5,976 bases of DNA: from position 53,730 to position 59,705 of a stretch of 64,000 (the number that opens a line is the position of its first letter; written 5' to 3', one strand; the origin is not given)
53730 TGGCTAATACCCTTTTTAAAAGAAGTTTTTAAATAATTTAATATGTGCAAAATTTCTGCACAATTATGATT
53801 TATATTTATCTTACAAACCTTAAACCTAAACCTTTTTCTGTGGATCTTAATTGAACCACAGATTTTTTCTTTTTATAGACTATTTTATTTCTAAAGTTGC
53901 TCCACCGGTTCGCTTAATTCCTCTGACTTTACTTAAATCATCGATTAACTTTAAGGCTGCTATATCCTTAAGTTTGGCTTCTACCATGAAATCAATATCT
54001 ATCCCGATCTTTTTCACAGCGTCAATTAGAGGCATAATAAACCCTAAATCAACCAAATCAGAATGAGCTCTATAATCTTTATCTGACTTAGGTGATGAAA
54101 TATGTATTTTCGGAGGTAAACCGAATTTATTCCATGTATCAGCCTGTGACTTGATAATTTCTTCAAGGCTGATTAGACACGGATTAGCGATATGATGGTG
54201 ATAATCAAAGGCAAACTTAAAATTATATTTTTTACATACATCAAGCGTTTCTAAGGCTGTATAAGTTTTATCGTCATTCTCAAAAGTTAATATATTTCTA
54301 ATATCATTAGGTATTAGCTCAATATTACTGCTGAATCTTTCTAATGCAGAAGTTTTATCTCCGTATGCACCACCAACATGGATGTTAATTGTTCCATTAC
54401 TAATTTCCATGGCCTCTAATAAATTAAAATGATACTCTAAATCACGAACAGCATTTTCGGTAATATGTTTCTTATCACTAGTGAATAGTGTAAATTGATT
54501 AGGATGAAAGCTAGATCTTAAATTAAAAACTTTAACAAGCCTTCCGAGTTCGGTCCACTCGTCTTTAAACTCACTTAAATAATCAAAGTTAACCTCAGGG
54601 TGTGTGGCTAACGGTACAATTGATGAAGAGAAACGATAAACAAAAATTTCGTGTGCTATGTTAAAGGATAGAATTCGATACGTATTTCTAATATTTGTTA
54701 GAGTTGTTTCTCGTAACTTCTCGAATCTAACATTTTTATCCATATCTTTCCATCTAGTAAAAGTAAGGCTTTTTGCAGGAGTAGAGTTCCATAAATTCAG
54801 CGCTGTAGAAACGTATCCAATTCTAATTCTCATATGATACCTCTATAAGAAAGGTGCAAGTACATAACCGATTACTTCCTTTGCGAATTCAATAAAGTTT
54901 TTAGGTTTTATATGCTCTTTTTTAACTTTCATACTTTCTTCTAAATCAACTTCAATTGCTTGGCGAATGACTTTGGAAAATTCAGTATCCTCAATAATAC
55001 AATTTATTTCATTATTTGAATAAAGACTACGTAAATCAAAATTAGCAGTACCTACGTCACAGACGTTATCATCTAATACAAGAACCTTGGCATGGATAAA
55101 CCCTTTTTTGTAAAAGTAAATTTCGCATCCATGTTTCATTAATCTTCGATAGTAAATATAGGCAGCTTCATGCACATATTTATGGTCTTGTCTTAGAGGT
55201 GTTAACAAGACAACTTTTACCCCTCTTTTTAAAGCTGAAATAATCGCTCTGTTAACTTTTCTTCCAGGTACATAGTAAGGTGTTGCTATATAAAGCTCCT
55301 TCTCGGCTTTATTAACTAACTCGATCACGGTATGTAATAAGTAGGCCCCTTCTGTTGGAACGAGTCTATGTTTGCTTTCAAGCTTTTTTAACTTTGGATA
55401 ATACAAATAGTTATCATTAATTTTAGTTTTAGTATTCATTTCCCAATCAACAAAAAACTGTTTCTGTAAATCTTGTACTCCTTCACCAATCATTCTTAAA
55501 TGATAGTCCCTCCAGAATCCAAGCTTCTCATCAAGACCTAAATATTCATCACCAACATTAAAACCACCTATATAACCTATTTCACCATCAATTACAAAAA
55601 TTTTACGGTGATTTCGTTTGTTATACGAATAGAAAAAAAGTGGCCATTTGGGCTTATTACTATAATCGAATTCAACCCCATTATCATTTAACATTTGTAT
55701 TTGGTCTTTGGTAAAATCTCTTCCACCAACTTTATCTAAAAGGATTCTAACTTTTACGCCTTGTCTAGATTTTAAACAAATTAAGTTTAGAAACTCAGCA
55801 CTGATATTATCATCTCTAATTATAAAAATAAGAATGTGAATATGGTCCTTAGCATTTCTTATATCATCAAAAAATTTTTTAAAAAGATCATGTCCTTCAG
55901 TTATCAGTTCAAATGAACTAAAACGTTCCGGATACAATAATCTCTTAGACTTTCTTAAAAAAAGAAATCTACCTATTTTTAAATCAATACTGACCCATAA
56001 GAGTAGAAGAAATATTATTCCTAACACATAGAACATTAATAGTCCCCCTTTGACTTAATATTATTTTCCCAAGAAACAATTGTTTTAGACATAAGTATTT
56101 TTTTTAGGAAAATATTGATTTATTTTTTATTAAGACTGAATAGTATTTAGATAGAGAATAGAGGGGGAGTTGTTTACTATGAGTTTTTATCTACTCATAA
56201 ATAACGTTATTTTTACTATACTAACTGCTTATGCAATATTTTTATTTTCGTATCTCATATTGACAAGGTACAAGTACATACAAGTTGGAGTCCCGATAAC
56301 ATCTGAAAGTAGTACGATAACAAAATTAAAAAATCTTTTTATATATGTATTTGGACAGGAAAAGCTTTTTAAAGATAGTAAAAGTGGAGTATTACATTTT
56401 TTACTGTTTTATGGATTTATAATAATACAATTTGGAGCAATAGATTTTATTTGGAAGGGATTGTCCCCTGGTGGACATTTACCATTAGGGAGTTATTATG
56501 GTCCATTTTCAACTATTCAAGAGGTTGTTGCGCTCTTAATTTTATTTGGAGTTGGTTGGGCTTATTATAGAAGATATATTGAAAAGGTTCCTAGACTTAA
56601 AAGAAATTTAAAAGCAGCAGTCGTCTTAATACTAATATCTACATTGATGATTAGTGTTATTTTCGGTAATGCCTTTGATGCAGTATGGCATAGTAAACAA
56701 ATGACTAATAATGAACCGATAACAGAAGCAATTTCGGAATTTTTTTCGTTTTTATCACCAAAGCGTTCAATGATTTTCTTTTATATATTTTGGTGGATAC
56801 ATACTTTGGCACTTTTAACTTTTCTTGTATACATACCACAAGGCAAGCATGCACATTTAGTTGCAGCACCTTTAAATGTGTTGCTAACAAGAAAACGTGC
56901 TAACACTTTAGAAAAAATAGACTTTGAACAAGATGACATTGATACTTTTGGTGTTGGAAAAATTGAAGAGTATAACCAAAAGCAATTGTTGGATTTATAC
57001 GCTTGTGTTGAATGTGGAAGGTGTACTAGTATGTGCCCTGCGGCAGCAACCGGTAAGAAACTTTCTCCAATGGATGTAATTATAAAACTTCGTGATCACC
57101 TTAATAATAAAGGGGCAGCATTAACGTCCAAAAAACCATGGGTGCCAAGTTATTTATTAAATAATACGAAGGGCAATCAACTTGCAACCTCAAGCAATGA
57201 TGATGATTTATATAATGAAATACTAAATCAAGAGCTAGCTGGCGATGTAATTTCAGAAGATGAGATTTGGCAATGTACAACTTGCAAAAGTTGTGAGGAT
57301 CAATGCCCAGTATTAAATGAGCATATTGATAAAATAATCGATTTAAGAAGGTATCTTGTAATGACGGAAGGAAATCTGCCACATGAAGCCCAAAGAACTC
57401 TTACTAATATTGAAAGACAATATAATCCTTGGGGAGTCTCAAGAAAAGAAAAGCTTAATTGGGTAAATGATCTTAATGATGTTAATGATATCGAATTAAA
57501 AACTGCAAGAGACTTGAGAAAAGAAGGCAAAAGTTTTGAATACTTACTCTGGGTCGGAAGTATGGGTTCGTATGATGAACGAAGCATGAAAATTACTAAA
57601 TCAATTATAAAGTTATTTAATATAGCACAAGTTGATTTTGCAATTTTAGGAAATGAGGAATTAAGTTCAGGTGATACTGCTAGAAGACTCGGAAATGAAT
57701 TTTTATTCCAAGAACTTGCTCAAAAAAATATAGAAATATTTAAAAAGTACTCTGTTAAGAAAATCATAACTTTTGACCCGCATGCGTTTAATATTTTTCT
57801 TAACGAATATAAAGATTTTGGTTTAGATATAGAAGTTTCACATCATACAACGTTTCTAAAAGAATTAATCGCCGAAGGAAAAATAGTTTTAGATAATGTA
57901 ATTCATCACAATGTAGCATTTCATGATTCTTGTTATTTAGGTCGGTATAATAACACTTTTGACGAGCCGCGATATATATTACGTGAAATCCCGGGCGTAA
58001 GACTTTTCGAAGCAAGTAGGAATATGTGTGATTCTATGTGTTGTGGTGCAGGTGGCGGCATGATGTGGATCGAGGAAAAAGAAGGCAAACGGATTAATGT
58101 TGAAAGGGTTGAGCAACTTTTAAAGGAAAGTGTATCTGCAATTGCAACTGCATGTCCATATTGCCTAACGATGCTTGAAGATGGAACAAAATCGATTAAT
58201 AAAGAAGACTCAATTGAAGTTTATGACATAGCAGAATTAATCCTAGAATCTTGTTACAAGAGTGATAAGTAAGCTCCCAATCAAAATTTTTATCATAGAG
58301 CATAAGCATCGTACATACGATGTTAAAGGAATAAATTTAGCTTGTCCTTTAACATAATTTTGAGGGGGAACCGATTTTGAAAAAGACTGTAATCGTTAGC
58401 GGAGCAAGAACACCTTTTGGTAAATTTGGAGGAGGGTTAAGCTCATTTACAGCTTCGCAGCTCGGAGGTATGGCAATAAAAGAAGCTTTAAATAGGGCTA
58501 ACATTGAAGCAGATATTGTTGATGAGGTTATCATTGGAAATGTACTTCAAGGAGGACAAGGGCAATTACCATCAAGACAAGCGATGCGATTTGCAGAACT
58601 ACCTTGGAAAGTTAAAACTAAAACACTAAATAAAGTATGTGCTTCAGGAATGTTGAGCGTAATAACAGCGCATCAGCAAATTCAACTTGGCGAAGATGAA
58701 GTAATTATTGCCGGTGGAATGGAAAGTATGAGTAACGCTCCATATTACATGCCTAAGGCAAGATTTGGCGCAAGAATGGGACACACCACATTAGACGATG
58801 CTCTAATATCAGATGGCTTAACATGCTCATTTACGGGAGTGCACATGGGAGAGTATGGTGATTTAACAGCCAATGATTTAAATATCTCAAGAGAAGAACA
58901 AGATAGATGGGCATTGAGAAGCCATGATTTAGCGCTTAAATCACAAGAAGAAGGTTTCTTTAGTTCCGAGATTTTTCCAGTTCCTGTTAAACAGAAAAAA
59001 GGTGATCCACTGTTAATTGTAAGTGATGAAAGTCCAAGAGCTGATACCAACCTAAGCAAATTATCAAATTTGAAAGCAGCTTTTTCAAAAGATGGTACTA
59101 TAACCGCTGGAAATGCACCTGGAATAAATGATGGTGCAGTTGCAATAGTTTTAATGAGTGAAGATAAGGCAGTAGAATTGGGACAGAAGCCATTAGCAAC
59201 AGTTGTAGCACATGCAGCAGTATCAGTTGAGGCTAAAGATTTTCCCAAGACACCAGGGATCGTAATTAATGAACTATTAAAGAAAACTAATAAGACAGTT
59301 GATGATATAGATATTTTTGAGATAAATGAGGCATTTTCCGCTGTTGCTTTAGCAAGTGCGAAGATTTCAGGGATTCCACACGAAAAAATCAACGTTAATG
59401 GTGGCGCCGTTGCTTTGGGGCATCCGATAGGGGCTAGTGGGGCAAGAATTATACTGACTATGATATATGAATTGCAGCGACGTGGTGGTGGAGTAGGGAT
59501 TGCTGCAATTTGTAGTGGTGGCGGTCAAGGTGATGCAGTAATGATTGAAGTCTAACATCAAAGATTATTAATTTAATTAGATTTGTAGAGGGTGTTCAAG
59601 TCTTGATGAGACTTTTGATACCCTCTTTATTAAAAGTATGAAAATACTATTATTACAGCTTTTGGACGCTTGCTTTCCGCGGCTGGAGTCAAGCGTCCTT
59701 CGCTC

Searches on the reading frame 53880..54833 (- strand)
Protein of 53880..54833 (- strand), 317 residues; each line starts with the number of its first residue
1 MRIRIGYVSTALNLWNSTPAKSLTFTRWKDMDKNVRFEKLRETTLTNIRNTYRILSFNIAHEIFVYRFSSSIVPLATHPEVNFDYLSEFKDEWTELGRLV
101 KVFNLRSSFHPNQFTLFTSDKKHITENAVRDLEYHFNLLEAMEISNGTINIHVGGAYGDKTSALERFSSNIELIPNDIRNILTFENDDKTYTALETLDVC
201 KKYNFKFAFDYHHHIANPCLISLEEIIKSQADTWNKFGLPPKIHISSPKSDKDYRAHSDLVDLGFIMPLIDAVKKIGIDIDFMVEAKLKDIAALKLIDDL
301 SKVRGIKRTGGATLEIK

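Call 31: search_protein_families(library=pfam, proteins=[window:53880-54833:-], max_evalue=0.00001)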
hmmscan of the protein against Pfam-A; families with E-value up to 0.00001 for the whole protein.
window:53880-54833:- (317 aa): 1 family
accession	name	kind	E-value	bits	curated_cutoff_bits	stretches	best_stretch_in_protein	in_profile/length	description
PF03851.20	UvdE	-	1.5e-89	300.4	24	1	5-271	1-273/275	UV-endonuclease UvdE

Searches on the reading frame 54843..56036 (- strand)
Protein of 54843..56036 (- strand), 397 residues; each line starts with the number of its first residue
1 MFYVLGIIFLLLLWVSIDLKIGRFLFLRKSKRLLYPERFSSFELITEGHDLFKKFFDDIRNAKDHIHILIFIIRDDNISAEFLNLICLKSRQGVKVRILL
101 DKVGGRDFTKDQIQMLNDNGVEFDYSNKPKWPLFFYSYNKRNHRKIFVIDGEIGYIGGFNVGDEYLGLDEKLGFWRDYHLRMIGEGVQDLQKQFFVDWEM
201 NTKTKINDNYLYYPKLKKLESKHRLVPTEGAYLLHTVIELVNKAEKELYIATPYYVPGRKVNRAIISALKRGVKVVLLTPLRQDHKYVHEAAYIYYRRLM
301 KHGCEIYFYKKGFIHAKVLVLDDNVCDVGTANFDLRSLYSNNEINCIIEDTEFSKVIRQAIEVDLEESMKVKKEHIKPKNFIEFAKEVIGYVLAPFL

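Call 31: search_protein_families(library=pfam, proteins=[window:54843-56036:-], max_evalue=0.00001)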
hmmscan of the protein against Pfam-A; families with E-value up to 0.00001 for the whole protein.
window:54843-56036:- (397 aa): 2 families
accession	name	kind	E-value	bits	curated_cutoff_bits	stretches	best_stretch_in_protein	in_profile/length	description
PF13091.12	PLDc_2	-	1.6e-45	154.6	27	2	238-362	2-129/132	PLD-like domain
PF00614.28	PLDc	-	8.5e-14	51.3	21.9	1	138-165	1-28/28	Phospholipase D Active site motif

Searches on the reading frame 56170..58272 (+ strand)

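Call 31: search_protein_families(library=pfam, proteins=[window:56170-58272:+], max_evalue=0.00001)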
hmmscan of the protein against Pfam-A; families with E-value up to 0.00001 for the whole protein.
window:56170-58272:+ (700 aa): 7 families
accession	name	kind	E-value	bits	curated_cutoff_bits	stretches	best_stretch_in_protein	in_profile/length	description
PF02754.22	CCG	-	3e-23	82.2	20.6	1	582-669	1-84/85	Cysteine-rich domain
PF13183.11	Fer4_8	-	2.1e-09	38.2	27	1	276-381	2-66/68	4Fe-4S dicluster domain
PF13187.11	Fer4_9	-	3.8e-08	33.7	27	1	278-380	1-48/52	4Fe-4S dicluster domain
PF13484.11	Fer4_16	-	7e-07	30.4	30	0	279-297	2-20/66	4Fe-4S double cluster binding domain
PF13534.11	Fer4_17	-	2.8e-06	28.2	22.2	0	267-291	36-58/61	4Fe-4S dicluster domain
PF12838.12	Fer4_7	-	3e-06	28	27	0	277-292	36-51/52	4Fe-4S dicluster domain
PF13237.11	Fer4_10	-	7.6e-06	26.2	25.5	0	274-380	4-53/53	4Fe-4S dicluster domain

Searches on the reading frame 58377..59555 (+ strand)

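Call 31: search_protein_families(library=pfam, proteins=[window:58377-59555:+], max_evalue=0.00001)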
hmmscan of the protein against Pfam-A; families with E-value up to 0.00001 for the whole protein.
window:58377-59555:+ (392 aa): 2 families
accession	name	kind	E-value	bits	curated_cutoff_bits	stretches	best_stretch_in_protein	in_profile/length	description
PF00108.29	Thiolase_N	-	1.2e-90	303.9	26.4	1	5-263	2-260/260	Thiolase, N-terminal domain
PF02803.24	Thiolase_C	-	2.6e-43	147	27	1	271-391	2-122/123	Thiolase, C-terminal domain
